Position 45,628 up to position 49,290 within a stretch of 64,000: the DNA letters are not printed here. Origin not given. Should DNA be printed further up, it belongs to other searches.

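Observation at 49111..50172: Tandem duplication of a small secreted beta-rich protein gene, with a junction built from the tail of the upstream adhesin gene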

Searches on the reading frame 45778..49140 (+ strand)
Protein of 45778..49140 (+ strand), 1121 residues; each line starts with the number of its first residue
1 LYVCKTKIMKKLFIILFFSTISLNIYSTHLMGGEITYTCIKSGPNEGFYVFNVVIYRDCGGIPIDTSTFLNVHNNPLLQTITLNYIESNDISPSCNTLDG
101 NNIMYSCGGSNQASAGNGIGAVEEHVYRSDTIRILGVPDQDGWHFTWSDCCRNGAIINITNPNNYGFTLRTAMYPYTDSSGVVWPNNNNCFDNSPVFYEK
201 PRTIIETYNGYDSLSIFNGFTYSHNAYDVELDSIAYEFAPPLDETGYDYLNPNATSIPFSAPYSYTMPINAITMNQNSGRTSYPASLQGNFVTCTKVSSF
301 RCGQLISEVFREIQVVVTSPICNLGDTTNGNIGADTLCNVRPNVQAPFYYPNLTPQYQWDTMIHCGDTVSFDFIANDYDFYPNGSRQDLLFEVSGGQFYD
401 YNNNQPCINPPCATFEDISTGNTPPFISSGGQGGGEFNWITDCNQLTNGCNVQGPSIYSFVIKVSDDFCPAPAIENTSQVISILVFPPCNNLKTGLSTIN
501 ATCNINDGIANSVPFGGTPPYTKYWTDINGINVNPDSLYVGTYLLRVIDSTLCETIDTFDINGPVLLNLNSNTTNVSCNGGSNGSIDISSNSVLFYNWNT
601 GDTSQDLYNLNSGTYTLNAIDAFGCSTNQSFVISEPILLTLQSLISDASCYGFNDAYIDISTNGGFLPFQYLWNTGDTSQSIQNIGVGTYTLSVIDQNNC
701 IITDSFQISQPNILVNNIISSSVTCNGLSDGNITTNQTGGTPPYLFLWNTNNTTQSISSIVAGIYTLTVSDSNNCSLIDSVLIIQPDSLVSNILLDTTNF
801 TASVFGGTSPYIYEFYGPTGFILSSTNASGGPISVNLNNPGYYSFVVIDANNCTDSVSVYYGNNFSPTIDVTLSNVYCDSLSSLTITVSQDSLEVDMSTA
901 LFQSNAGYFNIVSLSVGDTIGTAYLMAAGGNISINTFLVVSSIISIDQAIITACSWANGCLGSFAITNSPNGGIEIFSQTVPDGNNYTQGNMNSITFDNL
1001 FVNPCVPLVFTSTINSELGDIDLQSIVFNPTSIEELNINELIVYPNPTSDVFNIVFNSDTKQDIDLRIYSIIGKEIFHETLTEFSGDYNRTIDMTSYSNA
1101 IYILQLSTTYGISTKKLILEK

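Call 6: search_protein_families(library=pfam, proteins=[window:45778-49140:+], max_evalue=0.1)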
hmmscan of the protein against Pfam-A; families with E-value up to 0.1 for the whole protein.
window:45778-49140:+ (1121 aa): 2 families
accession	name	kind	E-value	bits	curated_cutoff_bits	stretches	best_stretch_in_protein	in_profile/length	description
PF18962.6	Por_Secre_tail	-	3.9e-14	53.1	27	1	1043-1118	1-74/75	Secretion system C-terminal sorting domain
PF13573.12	SprB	-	7e-13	48.4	28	3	719-753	3-37/37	SprB repeat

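Call 7: search_protein_families(library=ncbifam, proteins=[window:45778-49140:+], max_evalue=0.1)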
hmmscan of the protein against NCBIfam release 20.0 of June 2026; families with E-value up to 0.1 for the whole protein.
window:45778-49140:+ (1121 aa): 3 families
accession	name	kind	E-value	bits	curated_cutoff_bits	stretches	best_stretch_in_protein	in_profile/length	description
TIGR04183.1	Por_Secre_tail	domain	9.4e-11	41.5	23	1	1043-1119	1-71/72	T9SS type A sorting domain-containing protein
NF038113.1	T9SSA_dep_M36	equivalog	8e-10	37.5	885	1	1032-1119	784-868/869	T9SS-dependent M36 family metallopeptidase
NF033707.1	T9SS_sortase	equivalog_domain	0.00014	19.7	420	1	1024-1085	982-1046/1095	type IX secretion system sortase PorU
